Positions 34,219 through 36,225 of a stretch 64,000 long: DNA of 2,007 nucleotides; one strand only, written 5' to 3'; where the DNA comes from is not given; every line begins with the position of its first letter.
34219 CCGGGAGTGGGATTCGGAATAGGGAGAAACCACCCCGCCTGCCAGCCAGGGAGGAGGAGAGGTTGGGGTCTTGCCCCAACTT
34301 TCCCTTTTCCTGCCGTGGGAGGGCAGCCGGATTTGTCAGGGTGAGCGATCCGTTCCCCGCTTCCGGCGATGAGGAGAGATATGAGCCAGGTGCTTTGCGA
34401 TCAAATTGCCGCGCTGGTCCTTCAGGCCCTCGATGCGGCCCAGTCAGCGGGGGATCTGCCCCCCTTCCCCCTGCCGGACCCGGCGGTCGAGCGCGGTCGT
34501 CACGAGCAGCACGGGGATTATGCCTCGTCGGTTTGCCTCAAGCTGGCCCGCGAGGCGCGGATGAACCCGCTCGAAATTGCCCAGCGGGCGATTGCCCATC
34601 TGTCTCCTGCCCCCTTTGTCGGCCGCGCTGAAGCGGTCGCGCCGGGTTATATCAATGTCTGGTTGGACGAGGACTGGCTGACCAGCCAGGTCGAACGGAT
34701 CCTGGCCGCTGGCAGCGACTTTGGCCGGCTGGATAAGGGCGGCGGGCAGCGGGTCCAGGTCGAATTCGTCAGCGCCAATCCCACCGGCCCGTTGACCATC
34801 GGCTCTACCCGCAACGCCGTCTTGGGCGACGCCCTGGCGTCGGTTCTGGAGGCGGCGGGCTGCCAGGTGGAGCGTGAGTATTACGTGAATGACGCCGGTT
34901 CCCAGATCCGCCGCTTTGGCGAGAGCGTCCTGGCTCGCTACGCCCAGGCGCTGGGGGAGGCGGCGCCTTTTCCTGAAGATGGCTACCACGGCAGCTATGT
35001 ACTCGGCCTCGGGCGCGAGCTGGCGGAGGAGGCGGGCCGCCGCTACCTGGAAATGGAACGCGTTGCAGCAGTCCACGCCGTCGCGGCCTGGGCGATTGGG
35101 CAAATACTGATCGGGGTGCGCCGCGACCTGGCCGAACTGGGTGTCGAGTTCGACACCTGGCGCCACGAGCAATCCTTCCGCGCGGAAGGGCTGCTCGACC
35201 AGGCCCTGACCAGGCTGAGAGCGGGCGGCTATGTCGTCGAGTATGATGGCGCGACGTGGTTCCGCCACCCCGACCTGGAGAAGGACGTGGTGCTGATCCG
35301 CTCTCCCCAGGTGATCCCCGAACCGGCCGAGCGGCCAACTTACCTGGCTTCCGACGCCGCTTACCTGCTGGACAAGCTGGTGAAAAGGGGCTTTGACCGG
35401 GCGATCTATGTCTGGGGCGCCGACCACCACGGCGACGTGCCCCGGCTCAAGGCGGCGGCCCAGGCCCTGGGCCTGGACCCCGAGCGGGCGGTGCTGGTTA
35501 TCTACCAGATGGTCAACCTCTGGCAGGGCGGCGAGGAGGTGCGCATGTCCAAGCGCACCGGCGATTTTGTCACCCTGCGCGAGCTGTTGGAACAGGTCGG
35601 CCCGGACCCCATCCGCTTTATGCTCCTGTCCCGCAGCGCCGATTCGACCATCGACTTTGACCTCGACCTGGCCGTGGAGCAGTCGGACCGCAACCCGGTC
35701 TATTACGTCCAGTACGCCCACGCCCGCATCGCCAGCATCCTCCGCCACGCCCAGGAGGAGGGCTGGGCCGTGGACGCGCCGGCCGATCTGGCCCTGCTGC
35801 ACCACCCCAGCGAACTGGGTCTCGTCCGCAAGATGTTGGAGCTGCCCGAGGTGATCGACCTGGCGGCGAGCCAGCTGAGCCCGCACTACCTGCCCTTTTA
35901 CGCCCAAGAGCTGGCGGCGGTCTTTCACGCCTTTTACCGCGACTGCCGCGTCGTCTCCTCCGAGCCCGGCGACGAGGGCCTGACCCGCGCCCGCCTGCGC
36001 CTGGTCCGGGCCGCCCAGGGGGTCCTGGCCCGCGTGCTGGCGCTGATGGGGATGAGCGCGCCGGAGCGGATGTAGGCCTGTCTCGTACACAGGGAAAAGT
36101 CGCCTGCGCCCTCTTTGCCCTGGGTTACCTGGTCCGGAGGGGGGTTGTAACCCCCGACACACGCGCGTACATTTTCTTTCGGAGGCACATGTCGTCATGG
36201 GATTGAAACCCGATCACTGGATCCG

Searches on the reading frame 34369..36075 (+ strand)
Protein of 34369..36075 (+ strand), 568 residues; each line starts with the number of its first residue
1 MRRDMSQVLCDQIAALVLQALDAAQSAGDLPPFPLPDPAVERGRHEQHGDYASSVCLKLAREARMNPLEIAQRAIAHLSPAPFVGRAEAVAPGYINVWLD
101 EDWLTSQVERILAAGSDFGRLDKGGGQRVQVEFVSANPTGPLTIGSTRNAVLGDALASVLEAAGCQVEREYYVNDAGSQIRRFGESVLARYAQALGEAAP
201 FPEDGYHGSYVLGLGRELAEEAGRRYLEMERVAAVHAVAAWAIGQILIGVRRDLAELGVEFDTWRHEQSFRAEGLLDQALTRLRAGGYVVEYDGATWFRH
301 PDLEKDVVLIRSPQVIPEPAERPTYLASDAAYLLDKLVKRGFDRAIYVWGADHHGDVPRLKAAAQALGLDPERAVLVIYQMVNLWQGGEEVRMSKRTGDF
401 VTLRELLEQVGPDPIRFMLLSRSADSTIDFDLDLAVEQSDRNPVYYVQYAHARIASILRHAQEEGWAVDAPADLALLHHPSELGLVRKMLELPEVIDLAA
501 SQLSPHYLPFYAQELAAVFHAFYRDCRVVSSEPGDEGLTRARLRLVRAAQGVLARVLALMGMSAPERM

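Call 55: search_protein_families(library=pfam, proteins=[window:34369-36075:+], max_evalue=0.0001)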
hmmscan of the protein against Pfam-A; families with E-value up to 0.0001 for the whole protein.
window:34369-36075:+ (568 aa): 4 families
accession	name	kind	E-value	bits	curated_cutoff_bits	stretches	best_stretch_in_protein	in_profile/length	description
PF05746.21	DALR_1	-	1.2e-30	106.4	22.3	1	447-568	1-117/117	DALR anticodon binding domain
PF03485.21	Arg_tRNA_synt_N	-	1e-15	58.5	21.5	1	12-98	2-84/85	Arginyl tRNA synthetase N terminal domain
PF00750.26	tRNA-synt_1d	-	8.5e-15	55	23.3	2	108-180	2-73/349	tRNA synthetases class I (R), catalytic domain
PF01921.24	tRNA-synt_1f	-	9.9e-06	25.1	27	0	372-437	265-326/360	tRNA synthetases class I (K)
